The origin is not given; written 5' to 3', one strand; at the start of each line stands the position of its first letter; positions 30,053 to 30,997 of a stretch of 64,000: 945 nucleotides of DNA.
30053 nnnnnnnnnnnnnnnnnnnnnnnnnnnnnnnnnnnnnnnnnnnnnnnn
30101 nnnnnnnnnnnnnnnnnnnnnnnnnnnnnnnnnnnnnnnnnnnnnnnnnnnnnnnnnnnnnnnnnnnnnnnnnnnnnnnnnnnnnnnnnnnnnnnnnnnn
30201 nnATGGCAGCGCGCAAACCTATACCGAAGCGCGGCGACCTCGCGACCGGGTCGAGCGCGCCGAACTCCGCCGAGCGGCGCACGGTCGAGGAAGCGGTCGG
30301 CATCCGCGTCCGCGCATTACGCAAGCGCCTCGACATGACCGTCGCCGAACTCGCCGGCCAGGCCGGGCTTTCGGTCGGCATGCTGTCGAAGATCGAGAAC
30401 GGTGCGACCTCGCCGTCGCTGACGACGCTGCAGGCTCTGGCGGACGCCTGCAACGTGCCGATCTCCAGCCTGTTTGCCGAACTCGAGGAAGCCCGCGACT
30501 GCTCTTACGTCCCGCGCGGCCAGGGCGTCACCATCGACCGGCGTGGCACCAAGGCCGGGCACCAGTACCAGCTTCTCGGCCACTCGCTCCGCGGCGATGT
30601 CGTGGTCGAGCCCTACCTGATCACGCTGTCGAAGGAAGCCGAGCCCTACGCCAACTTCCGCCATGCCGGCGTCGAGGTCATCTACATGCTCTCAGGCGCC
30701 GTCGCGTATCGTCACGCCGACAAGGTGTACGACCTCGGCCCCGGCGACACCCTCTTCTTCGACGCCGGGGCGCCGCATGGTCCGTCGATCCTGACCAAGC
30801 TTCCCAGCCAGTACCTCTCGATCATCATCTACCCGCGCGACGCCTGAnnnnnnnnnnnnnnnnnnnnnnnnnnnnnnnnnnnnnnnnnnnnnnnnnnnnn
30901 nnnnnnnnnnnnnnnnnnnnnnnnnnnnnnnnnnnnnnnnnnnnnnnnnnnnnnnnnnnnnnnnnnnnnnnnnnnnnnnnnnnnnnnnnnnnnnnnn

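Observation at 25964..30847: Glutamate-synthase-like trio (GATase2 / GXGXG / FMN) plus GS-like synthetase plus PuuR-like regulator: N-methylglutamate-pathway-like amine utilisation module lacking the dehydrogenase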

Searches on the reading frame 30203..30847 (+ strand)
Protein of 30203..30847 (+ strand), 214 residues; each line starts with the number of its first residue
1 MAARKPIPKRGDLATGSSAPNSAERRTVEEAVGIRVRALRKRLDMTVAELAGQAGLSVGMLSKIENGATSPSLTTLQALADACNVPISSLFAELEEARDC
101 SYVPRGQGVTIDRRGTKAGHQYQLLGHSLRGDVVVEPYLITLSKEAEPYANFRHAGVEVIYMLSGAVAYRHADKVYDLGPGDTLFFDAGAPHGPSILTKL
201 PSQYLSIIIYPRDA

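Call 6: search_protein_families(library=pfam, proteins=[window:30203-30847:+])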
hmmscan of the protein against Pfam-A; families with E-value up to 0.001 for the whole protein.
window:30203-30847:+ (214 aa): 6 families
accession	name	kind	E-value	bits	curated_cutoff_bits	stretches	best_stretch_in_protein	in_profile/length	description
PF01381.28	HTH_3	-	2.9e-15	56.5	23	1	36-88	1-53/55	Helix-turn-helix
PF13560.12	HTH_31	-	1.5e-12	48.1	27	1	32-86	2-57/64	Helix-turn-helix domain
PF07883.17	Cupin_2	-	8.8e-11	41.8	27.2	1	151-207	13-69/70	Cupin domain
PF13443.12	HTH_26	-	3.3e-07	30.9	22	1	37-90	3-57/63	Cro/C1-type HTH DNA-binding domain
PF02311.25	AraC_binding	-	5.2e-06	26.7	21.1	1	151-193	18-60/135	AraC-like ligand binding domain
PF12844.13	HTH_19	-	5.3e-06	26.7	30.2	1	33-91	1-59/64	Helix-turn-helix domain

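Call 7: search_protein_families(library=ncbifam, proteins=[window:30203-30847:+])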
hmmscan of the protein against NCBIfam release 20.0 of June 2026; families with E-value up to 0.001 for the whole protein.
window:30203-30847:+ (214 aa): 11 families
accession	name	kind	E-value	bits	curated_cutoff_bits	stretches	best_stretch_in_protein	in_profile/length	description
NF007408.0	PRK09943.1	equivalog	5e-13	49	211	1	30-195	6-167/185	HTH-type transcriptional regulator PuuR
NF006015.0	PRK08154.1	subfamily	6e-11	42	204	1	18-97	17-97/314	anaerobic benzoate catabolism transcriptional regulator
NF010465.0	PRK13890.1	equivalog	1e-08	35.3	96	1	40-92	14-66/121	conjugal transfer protein TrbA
TIGR03070.1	couple_hipB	subfamily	1e-08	35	71.65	1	32-84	3-55/58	type II toxin-antitoxin system Y4mF family antitoxin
NF041951.1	phage_RstR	subfamily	1.1e-07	32.1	80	1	35-97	6-68/108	RstR family transcriptional repressor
NF041677.1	trans_regClgR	equivalog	7.3e-07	29.3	170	1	28-96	5-73/113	transcriptional regulator ClgR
NF046032.1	TransRegSlrRBacil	equivalog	5.1e-05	23.4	250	1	33-91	3-62/149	HTH-type transcriptional regulator SlrR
TIGR00270.2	TIGR00270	equivalog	5.3e-05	23.1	110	1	26-87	70-131/159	multiprotein bridging factor aMBF1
NF007257.0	PRK09706.1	subfamily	0.00017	21.4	101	1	29-84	3-58/135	transcriptional repressor DicA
NF047948.1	male_kill_WMK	equivalog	0.00018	21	300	1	30-99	4-73/300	WO male-killing family protein Wmk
NF041575.1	antitoxPezA_Strep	equivalog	0.00094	19.2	290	0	32-85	2-55/158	type II toxin-antitoxin system antitoxin PezA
